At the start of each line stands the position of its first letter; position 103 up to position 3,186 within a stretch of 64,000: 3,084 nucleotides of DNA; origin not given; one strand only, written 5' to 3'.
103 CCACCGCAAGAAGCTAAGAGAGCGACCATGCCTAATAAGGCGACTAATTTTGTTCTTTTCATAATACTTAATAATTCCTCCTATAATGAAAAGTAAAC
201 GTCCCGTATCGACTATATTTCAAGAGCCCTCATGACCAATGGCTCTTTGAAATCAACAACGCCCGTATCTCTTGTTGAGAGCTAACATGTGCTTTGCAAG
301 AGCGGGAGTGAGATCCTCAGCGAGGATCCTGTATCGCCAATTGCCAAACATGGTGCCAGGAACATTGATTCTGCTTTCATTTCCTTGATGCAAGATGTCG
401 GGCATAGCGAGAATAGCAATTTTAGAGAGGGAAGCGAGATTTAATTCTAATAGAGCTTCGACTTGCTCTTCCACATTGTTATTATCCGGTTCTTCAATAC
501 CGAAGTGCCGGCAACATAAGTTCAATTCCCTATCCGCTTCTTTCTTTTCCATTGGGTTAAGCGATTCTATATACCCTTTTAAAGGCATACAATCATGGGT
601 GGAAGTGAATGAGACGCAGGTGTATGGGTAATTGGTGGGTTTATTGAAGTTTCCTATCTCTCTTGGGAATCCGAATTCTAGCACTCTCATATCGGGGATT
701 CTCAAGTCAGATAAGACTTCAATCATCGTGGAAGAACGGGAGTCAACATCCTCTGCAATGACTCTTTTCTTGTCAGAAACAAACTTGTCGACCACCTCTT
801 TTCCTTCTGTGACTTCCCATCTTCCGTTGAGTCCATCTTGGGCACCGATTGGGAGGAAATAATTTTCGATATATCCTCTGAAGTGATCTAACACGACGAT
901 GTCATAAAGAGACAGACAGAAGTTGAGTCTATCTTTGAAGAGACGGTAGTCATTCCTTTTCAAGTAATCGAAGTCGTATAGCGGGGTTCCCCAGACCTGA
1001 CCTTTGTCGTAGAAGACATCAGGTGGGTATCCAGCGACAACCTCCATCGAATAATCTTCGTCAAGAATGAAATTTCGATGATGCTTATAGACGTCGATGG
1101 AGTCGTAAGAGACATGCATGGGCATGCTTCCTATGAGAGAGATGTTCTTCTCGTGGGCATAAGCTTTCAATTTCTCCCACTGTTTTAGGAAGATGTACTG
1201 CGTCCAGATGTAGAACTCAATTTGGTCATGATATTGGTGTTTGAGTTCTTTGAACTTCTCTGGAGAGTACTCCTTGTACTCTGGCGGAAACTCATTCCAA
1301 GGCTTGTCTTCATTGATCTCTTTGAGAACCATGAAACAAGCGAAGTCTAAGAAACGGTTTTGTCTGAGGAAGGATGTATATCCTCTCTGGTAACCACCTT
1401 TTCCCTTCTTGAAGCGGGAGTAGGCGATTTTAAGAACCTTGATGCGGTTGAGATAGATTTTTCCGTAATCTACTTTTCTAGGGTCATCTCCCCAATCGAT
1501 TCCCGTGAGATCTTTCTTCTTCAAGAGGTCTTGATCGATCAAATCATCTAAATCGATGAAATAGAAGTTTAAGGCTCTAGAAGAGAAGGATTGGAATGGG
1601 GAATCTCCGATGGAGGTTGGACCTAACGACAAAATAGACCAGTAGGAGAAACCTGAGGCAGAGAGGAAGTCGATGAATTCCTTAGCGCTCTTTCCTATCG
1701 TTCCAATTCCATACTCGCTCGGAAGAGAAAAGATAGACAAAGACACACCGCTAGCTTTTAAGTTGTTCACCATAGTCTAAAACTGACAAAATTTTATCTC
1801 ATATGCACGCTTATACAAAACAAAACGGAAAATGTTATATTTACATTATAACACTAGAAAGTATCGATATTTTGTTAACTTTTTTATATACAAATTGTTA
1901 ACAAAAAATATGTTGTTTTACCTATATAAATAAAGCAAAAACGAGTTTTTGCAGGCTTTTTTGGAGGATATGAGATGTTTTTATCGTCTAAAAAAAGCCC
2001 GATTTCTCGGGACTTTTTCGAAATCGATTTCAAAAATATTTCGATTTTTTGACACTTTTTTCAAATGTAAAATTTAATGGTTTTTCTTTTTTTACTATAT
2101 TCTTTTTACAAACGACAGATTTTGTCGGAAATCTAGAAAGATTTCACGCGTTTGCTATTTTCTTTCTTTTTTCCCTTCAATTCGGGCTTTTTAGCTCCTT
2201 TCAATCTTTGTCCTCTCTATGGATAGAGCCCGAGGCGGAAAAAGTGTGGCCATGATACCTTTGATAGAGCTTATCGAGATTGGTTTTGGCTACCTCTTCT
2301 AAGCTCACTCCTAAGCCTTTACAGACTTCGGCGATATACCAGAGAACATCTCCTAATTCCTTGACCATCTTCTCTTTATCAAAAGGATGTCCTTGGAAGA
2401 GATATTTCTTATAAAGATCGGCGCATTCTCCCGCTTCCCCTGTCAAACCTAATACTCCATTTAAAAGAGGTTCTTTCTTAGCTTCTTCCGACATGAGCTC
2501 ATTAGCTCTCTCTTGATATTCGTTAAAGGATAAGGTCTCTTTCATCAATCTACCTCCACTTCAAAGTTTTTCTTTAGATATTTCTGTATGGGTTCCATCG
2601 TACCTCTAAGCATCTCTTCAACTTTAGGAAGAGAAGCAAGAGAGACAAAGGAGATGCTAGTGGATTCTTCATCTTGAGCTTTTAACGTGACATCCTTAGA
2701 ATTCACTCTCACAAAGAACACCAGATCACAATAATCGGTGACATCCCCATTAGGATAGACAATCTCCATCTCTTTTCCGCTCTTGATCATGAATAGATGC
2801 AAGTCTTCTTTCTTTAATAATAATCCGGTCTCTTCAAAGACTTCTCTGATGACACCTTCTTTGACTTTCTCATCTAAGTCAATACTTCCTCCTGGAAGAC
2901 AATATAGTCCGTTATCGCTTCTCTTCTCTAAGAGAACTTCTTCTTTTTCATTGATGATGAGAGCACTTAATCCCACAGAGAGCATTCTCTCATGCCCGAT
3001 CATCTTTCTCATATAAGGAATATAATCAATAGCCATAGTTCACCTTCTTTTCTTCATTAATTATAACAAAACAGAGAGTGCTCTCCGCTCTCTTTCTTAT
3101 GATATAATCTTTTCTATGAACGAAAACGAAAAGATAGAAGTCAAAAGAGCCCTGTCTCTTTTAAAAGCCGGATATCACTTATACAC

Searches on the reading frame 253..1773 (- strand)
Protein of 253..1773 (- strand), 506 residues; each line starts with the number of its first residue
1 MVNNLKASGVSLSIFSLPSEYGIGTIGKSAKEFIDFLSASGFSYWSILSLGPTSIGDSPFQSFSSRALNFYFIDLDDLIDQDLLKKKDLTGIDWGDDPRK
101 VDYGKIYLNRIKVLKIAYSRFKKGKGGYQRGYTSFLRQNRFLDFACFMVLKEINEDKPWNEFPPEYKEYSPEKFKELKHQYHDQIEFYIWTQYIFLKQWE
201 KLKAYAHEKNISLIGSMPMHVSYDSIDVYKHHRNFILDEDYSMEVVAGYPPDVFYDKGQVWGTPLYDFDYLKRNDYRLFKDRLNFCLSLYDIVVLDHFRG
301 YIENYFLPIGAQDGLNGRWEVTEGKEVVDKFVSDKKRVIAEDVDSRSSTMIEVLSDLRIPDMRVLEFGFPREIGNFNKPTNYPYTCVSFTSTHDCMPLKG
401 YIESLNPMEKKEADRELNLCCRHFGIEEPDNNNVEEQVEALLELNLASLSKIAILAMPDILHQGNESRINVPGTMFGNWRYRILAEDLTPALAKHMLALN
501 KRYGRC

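Call 49: search_protein_families(library=pfam, proteins=[window:253-1773:-], max_evalue=0.0001)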
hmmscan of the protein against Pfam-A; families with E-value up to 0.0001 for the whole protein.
window:253-1773:- (506 aa): 1 family
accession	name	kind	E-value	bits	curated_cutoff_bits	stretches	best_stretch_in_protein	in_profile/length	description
PF02446.23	Glyco_hydro_77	-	5e-128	428.3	25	1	13-488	2-464/465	4-alpha-glucanotransferase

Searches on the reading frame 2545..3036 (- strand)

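Call 44: search_protein_families(library=pfam, proteins=[window:2545-3036:-], max_evalue=0.001)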
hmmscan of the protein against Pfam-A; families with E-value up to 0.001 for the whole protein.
window:2545-3036:- (163 aa): 3 families
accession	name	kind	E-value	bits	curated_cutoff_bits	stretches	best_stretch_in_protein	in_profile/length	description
PF00293.34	NUDIX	-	1.5e-15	57.8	21.1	1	21-139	4-119/134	NUDIX domain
PF07824.17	Chaperone_III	-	4.4e-05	24.1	25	1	71-150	18-99/110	Type III secretion chaperone domain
PF14815.12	NUDIX_4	-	9.4e-05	22.6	35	1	25-75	3-52/113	NUDIX domain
